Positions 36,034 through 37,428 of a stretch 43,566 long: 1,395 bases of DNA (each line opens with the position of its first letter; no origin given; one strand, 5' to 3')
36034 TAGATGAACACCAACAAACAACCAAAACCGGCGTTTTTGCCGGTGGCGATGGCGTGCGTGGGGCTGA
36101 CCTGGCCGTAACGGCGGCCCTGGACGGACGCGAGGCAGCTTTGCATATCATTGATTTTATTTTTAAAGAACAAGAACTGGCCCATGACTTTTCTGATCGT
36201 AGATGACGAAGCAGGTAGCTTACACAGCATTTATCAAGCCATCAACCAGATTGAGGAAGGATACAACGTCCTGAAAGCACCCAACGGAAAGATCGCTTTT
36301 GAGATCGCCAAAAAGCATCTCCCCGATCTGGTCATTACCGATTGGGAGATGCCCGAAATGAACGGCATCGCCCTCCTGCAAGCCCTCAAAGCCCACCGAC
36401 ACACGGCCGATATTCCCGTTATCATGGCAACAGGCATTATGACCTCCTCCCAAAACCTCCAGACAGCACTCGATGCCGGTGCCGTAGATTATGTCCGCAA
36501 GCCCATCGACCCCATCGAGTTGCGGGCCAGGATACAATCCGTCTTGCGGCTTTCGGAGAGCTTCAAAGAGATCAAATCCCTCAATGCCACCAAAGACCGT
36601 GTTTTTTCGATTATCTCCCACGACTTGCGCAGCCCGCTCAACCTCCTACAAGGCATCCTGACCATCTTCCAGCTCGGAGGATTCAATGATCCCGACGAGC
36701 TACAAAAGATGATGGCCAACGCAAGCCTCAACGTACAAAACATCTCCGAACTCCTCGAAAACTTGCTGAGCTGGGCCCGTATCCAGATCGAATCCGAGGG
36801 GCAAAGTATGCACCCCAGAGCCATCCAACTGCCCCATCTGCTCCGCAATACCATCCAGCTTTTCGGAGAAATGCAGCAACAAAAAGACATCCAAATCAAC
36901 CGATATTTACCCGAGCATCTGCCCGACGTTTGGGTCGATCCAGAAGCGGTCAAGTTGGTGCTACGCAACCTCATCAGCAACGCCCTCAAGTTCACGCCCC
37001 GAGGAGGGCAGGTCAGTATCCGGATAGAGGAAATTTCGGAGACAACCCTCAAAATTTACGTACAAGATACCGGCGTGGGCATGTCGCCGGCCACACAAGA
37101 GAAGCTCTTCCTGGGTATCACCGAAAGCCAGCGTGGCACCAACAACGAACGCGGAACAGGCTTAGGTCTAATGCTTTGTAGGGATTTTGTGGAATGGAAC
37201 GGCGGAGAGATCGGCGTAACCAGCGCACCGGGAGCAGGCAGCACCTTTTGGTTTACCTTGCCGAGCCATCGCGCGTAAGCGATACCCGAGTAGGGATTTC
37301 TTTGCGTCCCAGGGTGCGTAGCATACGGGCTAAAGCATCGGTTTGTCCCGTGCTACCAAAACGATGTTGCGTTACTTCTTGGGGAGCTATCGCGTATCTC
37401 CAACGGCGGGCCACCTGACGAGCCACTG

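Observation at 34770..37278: Orphan GltD-like Fe-S flavoprotein overlapping a sensor-less REC-HisKA-HATPase hybrid kinase: a candidate redox-sensing signalling pair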

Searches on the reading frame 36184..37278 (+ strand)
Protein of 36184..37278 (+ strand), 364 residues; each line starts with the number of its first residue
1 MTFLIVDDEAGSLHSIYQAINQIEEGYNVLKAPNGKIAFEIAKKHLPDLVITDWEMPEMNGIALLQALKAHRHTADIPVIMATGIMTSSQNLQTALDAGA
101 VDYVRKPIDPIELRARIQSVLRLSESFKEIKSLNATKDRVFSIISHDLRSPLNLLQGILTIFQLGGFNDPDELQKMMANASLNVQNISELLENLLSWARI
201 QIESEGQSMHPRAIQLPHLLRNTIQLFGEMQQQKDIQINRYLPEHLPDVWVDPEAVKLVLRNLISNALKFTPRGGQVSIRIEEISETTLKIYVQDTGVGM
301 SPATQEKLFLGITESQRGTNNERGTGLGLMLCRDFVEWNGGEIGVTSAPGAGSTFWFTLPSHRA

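Call 6: search_protein_families(library=pfam, proteins=[window:36184-37278:+])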
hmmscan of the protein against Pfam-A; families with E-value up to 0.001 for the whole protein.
window:36184-37278:+ (364 aa): 4 families
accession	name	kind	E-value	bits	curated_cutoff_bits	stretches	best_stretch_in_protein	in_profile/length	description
PF02518.31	HATPase_c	-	4.7e-27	95.1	26.4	1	252-361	2-109/111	Histidine kinase-, DNA gyrase B-, and HSP90-like ATPase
PF00072.30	Response_reg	-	2e-26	92.7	30.2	1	4-118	2-111/111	Response regulator receiver domain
PF00512.31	HisKA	-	4.3e-08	33.5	26.9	1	137-201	2-64/66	His Kinase A (phospho-acceptor) domain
PF13581.12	HATPase_c_2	-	0.00099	19.6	27.4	0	255-336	31-109/127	Histidine kinase-like ATPase domain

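Call 7: search_protein_families(library=ncbifam, proteins=[window:36184-37278:+])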
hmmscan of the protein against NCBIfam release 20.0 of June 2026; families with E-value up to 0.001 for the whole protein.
window:36184-37278:+ (364 aa): 157 families (the best 25 are shown)
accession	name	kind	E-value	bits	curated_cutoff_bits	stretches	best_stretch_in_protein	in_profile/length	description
TIGR02956.1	TMAO_torS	equivalog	1.2e-49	169.3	676.5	2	135-363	462-684/967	TMAO reductase system sensor histidine kinase/response regulator TorS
NF006800.0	PRK09303.1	equivalog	7.6e-44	150.2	342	1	119-363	133-379/383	histidine kinase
NF011874.0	PRK15347.1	equivalog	5.7e-42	143.8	852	2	122-360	383-613/921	two component system sensor kinase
NF008318.0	PRK11107.1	equivalog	1.9e-41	142.1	890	2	141-360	297-517/920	two-component sensor histidine kinase BarA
NF047465.1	hybrid_HK_LvrA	exception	6.3e-41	140.3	1200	1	3-360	470-817/819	hybrid histidine kinase/response regulator LvrA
NF053520.1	HK_Porph_FimS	equivalog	1.2e-39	136.2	600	1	127-361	384-617/618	sensor histidine kinase FimS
NF038297.2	hybrid_HK_HrmK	equivalog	2.4e-39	135.5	725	2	118-362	216-458/607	hybrid histidine kinase/response regulator HrmK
NF008302.0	PRK11091.1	equivalog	5.1e-37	127.5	838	2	136-360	282-504/779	aerobic respiration two-component sensor histidine kinase ArcB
NF046044.1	PnpS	equivalog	1.3e-36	126.4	400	1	103-360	136-390/390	two-component system histidine kinase PnpS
TIGR02966.1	phoR_proteo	equivalog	6.9e-35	120.6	334.2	1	120-358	97-332/333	phosphate regulon sensor histidine kinase PhoR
NF033092.0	HK_WalK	equivalog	9e-35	120.3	725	1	136-360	371-593/594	cell wall metabolism sensor histidine kinase WalK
NF008099.0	PRK10841.1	equivalog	2.8e-34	118.1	920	2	122-362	455-691/949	two-component system sensor histidine kinase RcsC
NF041880.1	EPS_EpsF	equivalog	3.3e-34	118.2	900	2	130-360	267-492/492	response regulator EpsF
NF008468.0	PRK11360.1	equivalog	8.6e-34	116.9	646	1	142-362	401-609/616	two-component system sensor histidine kinase AtoS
NF041832.1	near_NosP_CTERM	subfamily_domain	1.5e-33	116.4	400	2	134-362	4-226/370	NahK/ErcS family hybrid sensor histidine kinase/response regulator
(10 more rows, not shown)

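Call 24: find_homologous_proteins(query=window:36184-37278:+)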
Query window:36184-37278:+ (364 aa): 6834 proteins with E <= 0.001 among 8000 candidates; the best 120 are listed.
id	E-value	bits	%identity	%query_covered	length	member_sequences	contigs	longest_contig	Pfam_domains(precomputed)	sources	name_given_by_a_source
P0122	1.6e-238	808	100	100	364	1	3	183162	PF02518.32,PF00512.32,PF00072.31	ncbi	ncbi:MAG: ATP-binding protein [Bernardetiaceae bacterium]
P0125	1.9e-161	555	68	99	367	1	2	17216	PF02518.32,PF00512.32,PF00072.31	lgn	-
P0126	9.0e-159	546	68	99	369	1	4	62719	PF02518.32,PF00512.32,PF00072.31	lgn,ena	-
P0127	6.7e-151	520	64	100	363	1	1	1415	PF02518.32,PF00512.32,PF00072.31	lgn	-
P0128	4.0e-104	366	50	98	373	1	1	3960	PF02518.32,PF00072.31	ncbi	-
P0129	2.3e-99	351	46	99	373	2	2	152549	PF02518.32,PF00512.32,PF00072.31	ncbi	-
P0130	5.0e-94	333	47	98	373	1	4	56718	PF02518.32,PF00512.32,PF00072.31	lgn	-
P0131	3.8e-93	330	45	99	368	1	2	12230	PF02518.32,PF00512.32,PF00072.31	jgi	-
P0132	6.4e-93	329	46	98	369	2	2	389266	PF02518.32,PF00512.32,PF00072.31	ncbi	-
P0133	1.3e-92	328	48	99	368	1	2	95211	PF02518.32,PF00512.32,PF00072.31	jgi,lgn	jgi:two-component system sensor histidine kinase/response regulator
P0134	4.9e-92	327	47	98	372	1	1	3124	PF02518.32,PF00512.32,PF00072.31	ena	-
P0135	5.1e-92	326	46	98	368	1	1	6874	PF02518.32,PF00512.32,PF00072.31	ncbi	-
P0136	1.2e-91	325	46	99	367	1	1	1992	PF02518.32,PF00512.32,PF00072.31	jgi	jgi:two-component system, sensor histidine kinase and response regulator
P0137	2.0e-91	325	43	99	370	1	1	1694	PF02518.32,PF00512.32,PF00072.31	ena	-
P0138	7.9e-91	323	46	99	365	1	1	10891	PF02518.32,PF00512.32,PF00072.31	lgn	-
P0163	1.9e-85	305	43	98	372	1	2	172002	PF02518.32,PF00512.32,PF00072.31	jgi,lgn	jgi:signal transduction histidine kinase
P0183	4.8e-83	297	43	99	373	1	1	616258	PF02518.32,PF00512.32,PF00072.31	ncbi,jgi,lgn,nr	ncbi:MAG: hybrid sensor histidine kinase/response regulator [Raineya sp.]|jgi:two-component system s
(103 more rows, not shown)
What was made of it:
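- Closest known: Bacteroidota 'TPR sensor kinase + REC-HisKA-HATPase' cassettes. Same: The window kinase is 41-50% identical over its full length to the homologues listed in the family search, all of about 360-390 aa with the same architecture (call 24).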

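Call 25: find_encoding_contigs(protein=P0129, flank=6000, max_places=2)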
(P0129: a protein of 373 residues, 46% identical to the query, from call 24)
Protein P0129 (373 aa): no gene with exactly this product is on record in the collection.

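Call 26: find_encoding_contigs(protein=P0133, flank=6000, max_places=2)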
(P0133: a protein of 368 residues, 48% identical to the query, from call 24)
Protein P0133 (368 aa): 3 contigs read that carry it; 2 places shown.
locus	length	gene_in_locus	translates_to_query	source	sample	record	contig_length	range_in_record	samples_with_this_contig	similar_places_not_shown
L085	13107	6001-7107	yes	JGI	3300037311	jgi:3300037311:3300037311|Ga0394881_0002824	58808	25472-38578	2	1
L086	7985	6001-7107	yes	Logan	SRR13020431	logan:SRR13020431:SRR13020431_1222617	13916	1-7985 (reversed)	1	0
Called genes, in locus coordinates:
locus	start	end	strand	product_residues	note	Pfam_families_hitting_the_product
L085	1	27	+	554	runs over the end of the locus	PF00884:Sulfatase, PF01663:Phosphodiest (faint), PF00884:Sulfatase, PF02995:DUF229 (weak), PF16347:SGSH_C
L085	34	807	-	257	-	PF03309:Pan_kinase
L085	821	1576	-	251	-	PF00106:adh_short, PF08659:KR, PF23441:SDR, PF13561:adh_short_C2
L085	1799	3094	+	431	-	PF02812:ELFV_dehydrog_N, PF00208:ELFV_dehydrog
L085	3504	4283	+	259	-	-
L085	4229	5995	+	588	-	PF13176:TPR_7 (faint), PF00515:TPR_1 (faint), PF07719:TPR_2 (faint), PF13181:TPR_8 (faint), PF13424:TPR_12, PF02518:HATPase_c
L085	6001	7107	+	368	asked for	PF00072:Response_reg, PF00512:HisKA, PF02518:HATPase_c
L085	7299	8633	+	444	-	PF00696:AA_kinase, PF22468:ACT_9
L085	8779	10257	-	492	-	PF00587:tRNA-synt_2b, PF03129:HGTP_anticodon, PF09180:ProRS-C_1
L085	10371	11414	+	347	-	PF03781:FGE-sulfatase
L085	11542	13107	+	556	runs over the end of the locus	PF00005:ABC_tran, PF02463:SMC_N (faint), PF13555:AAA_29 (faint), PF13304:AAA_21 (faint), PF12848:ABC_tran_Xtn, PF00005:ABC_tran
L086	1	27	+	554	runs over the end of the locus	PF00884:Sulfatase, PF01663:Phosphodiest (faint), PF00884:Sulfatase, PF02995:DUF229 (weak), PF16347:SGSH_C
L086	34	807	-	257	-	PF03309:Pan_kinase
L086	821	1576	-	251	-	PF00106:adh_short, PF08659:KR, PF23441:SDR, PF13561:adh_short_C2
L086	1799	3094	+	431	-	PF02812:ELFV_dehydrog_N, PF00208:ELFV_dehydrog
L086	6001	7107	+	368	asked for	PF00072:Response_reg, PF00512:HisKA, PF02518:HATPase_c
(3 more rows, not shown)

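Call 27: find_encoding_contigs(protein=P0130, flank=6000, max_places=2)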
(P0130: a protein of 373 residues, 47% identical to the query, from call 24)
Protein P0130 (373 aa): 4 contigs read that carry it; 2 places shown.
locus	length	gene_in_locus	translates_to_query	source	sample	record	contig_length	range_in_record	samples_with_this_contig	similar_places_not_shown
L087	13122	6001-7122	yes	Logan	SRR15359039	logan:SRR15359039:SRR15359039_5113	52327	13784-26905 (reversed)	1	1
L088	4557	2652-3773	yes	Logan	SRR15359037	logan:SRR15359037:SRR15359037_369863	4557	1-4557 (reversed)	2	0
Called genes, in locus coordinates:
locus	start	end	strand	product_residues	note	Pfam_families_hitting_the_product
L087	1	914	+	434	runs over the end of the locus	PF00291:PALP, PF00585:Thr_dehydrat_C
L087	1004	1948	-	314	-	PF13349:DUF4097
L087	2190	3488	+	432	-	PF02812:ELFV_dehydrog_N, PF00208:ELFV_dehydrog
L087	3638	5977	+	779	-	PF07719:TPR_2 (faint), PF13424:TPR_12, PF02518:HATPase_c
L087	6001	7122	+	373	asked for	PF00072:Response_reg, PF00512:HisKA, PF02518:HATPase_c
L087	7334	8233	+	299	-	PF00809:Pterin_bind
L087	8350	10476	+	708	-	PF17804:TSP_NTD, PF00595:PDZ, PF13180:PDZ_2 (faint), PF17820:PDZ_6, PF03572:Peptidase_S41, PF11818:DUF3340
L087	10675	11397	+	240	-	PF00849:PseudoU_synth_2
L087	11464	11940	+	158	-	-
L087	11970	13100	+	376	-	PF01702:TGT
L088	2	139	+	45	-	?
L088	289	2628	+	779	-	PF07719:TPR_2 (faint), PF13424:TPR_12, PF02518:HATPase_c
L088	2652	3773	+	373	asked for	PF00072:Response_reg, PF00512:HisKA, PF02518:HATPase_c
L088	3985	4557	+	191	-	?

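Call 29: find_related_loci(query=A1, collection=metagenome_contigs, flank=8000)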
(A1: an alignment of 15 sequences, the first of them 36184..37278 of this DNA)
Query A1 (364 aa) in metagenome_contigs; peptide patterns used: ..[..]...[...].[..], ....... (x = any residue, [..] = any of these).
600 stretches matched a pattern (row limit reached: there are more); 430 encode a relative of the query (tblastn E <= 1e-3); the best 80 are kept; 80 distinct loci.
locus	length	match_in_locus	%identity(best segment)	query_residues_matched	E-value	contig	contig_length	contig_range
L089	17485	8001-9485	46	4-360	1e-89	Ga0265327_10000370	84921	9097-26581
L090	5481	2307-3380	41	2-360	4e-82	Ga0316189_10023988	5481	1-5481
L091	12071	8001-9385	54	1-360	4e-42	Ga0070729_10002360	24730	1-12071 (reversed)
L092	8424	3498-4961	56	4-360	1e-41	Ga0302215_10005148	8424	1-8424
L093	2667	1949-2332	55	4-131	1e-40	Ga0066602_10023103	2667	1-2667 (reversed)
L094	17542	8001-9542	53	4-360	2e-40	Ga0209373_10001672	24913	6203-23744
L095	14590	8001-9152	29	4-359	2e-40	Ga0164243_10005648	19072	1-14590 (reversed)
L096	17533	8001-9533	43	2-359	2e-37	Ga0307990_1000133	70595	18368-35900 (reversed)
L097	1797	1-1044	54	4-364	9e-38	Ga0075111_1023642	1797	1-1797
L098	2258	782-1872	50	4-359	5e-37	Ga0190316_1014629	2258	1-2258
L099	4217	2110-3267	24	4-362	3e-34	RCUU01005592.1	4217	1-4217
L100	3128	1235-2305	27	2-361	3e-34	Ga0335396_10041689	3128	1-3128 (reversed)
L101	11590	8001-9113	26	3-360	4e-33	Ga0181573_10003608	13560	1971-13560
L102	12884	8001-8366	51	2-123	5e-33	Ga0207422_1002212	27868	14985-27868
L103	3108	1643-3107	45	3-361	4e-32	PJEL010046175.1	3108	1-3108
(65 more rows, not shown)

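Call 42: search_protein_families(library=pfam, proteins=[L089:411-3836:+, L089:5606-6184:-, L089:6361-7986:+, L089:7986-9074:+, L089:9078-9536:+, L090:24-2276:+])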
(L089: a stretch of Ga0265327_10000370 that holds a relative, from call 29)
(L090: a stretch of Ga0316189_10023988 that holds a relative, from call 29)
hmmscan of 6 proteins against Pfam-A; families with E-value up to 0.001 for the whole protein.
L089:411-3836:+ (1141 aa): 6 families
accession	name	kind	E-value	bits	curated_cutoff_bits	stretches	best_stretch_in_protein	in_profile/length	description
PF11987.13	IF-2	-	2.4e-40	137.5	27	1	919-1031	5-117/117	Translation-initiation factor 2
PF00009.33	GTP_EFTU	-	3e-33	115.4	26.5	1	644-801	5-183/188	Elongation factor Tu GTP binding domain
PF22042.2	EF-G_D2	-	3.2e-28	98.1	27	1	817-895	2-83/84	Elongation factor G domain 2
PF04760.21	IF2_N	-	4.2e-12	46.1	25.3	1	565-616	1-53/53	Translation initiation factor IF-2, N-terminal region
PF01926.29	MMR_HSR1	-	2.3e-10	41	21.9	1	645-751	2-113/113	50S ribosome-binding GTPase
PF03144.31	GTP_EFTU_D2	-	7.3e-09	36.4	30.3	1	1062-1128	1-71/73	Elongation factor Tu domain 2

L089:5606-6184:- (192 aa): 1 family
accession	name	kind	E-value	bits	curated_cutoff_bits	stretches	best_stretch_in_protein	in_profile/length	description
PF05685.18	Uma2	-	1.1e-22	80.7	27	1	16-183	3-167/172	Putative restriction endonuclease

L089:6361-7986:+ (541 aa): 2 families
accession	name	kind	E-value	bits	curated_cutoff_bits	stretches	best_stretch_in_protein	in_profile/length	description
PF02518.31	HATPase_c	-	7.6e-23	81.5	26.4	1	346-454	2-110/111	Histidine kinase-, DNA gyrase B-, and HSP90-like ATPase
PF00512.31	HisKA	-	3.8e-07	30.5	26.9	1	247-299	2-65/66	His Kinase A (phospho-acceptor) domain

L089:7986-9074:+ (362 aa): 4 families
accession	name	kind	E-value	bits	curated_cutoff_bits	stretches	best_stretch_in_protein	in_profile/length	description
PF02518.31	HATPase_c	-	1.7e-23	83.6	26.4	1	253-361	3-109/111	Histidine kinase-, DNA gyrase B-, and HSP90-like ATPase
PF00072.30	Response_reg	-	4.7e-22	78.7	30.2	1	5-120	1-111/111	Response regulator receiver domain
PF00512.31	HisKA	-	1.8e-09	38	26.9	1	139-206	2-66/66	His Kinase A (phospho-acceptor) domain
PF13581.12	HATPase_c_2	-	4.8e-05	23.8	27.4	1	252-337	28-110/127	Histidine kinase-like ATPase domain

L089:9078-9536:+ (152 aa): 1 family
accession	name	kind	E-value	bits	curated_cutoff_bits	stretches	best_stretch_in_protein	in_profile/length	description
PF00072.30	Response_reg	-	1.2e-22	80.6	30.2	1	9-122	1-109/111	Response regulator receiver domain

L090:24-2276:+ (750 aa): 12 families
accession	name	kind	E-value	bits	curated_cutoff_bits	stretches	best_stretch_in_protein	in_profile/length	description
PF13424.12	TPR_12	-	2.6e-33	114.5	30.1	5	159-225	4-74/77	Tetratricopeptide repeat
PF02518.31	HATPase_c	-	1.2e-26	93.8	26.4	1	555-662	5-109/111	Histidine kinase-, DNA gyrase B-, and HSP90-like ATPase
PF07719.23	TPR_2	-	1.2e-20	72.3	27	0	79-108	2-31/34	Tetratricopeptide repeat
PF00515.34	TPR_1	-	1.3e-17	63.2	27.8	1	79-108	2-31/34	Tetratricopeptide repeat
PF13181.12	TPR_8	-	1.9e-17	62.3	25.7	0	79-108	2-31/34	Tetratricopeptide repeat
PF13374.12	TPR_10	-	1.6e-12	47.5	27.5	0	77-109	1-33/42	Tetratricopeptide repeat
PF13176.12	TPR_7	-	9.2e-10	38.3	27.9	0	161-185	2-26/36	Tetratricopeptide repeat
PF13428.12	TPR_14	-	1.8e-05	25.4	23.5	0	84-108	7-31/44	Tetratricopeptide repeat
PF17874.7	TPR_MalT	-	2e-05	24.5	45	0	201-338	45-182/336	MalT-like TPR region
PF13589.12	HATPase_c_3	-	0.00015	22.2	25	1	557-635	4-82/137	Histidine kinase-, DNA gyrase B-, and HSP90-like ATPase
PF13432.12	TPR_16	-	0.00042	21.1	32.7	0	161-188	34-61/65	Tetratricopeptide repeat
PF00512.31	HisKA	-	0.00064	20.2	26.9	0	456-477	2-23/66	His Kinase A (phospho-acceptor) domain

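Call 48: search_solved_structures(query=window:36184-37278:+, show_alignments=0, max_evalue=1e-20)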
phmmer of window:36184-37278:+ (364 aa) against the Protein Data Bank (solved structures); distinct sequences matched with E-value up to 1e-20: 7.
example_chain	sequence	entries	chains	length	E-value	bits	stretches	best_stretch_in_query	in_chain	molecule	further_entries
7z8n_A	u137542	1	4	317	2.2e-29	105.6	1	81-360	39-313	Histidine kinase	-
6paj_A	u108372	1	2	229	3.8e-27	98.3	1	138-361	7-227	Sensor protein SrrB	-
7p8e_A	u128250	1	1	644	6.3e-25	91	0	284-359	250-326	Receiver domain of histidine kinase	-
8avv_A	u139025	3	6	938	1.1e-22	83.7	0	243-360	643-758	Bacteriophytochrome,Response regulator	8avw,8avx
8u4x_A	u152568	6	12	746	1.2e-22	83.4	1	128-360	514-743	histidine kinase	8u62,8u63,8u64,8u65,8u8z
6qrj_A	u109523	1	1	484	1.8e-22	82.9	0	142-361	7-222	Hybrid kinase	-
6lgq_C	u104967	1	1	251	1.2e-21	80.2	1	137-362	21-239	Histidine kinase KdpD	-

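Call 51: find_encoding_contigs(protein=P0183, flank=7000, max_places=2)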
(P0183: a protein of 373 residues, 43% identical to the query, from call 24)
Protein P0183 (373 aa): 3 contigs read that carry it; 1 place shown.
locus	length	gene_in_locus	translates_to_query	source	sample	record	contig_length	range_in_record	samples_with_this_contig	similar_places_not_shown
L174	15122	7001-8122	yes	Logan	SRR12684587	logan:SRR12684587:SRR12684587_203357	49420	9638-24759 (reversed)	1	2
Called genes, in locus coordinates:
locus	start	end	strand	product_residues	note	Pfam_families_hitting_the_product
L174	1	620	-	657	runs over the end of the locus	PF01590:GAF, PF13185:GAF_2, PF00989:PAS (weak)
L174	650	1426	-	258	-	PF00378:ECH_1, PF16113:ECH_2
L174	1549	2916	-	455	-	PF01946:Thi4 (weak), PF00890:FAD_binding_2 (weak), PF01134:GIDA (faint), PF01266:DAO, PF07992:Pyr_redox_2 (weak), PF12831:FAD_oxidored (weak), PF13450:NAD_binding_8, PF01593:Amino_oxidase, +1 more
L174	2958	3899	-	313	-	-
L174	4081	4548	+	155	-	PF13858:DUF4199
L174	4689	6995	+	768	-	PF13424:TPR_12 (faint), PF07719:TPR_2 (faint), PF13181:TPR_8 (faint), PF13374:TPR_10 (faint), PF02518:HATPase_c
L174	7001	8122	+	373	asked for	PF00072:Response_reg, PF00512:HisKA, PF02518:HATPase_c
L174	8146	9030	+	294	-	PF13354:Beta-lactamase2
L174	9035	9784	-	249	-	-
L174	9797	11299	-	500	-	-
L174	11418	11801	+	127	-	-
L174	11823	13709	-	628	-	PF00702:Hydrolase (weak), PF12710:HAD (weak), PF00389:2-Hacid_dh, PF02826:2-Hacid_dh_C, PF22629:ACT_AHAS_ss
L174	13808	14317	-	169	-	PF00329:Complex1_30kDa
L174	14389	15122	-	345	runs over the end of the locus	PF01479:S4, PF00849:PseudoU_synth_2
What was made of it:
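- Closest known: ExsG of Rhizobium/Agrobacterium. Same: The wider family of the window kinase likewise sits directly after a sensor kinase (calls 26, 27, 42, 51).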

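Call 52: find_encoding_contigs(protein=P0163, flank=7000, max_places=2)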
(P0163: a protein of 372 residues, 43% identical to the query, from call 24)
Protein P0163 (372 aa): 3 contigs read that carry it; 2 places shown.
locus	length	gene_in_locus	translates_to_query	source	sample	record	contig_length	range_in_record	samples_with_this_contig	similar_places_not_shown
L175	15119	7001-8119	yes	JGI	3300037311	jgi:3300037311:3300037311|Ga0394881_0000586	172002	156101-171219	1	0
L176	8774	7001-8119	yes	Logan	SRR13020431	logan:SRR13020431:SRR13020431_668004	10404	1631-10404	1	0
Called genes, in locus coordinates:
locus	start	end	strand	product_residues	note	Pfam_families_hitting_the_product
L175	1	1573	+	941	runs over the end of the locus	-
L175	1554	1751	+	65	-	-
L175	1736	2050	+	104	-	PF05685:Uma2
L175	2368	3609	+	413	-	PF08534:Redoxin, PF00578:AhpC-TSA, PF13905:Thioredoxin_8 (weak)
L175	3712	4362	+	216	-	PF04326:SLFN_AlbA_2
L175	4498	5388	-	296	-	PF01210:NAD_Gly3P_dh_N (weak), PF02737:3HCDH_N, PF03446:NAD_binding_2 (weak), PF03721:UDPG_MGDP_dh_N (weak), PF00725:3HCDH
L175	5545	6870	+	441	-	PF00072:Response_reg, PF07228:SpoIIE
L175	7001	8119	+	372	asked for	PF00072:Response_reg, PF00512:HisKA (weak), PF02518:HATPase_c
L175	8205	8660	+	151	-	PF14109:GldH_lipo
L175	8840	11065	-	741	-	PF19313:DUF5916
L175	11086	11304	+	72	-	-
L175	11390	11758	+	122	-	PF05099:TerB (faint)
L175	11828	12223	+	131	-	-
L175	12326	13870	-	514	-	PF01569:PAP2, PF22778:VCPO_2nd (weak)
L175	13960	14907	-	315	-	PF13557:Phenol_MetA_deg (weak)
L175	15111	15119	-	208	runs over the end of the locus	-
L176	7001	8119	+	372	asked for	PF00072:Response_reg, PF00512:HisKA (weak), PF02518:HATPase_c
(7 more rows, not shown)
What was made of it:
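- On Receiver-first relay kinases (ExsG-like logic): A sensor kinase is adjacent in five of six wider-family contexts (calls 26, 27, 42, 51, 52).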
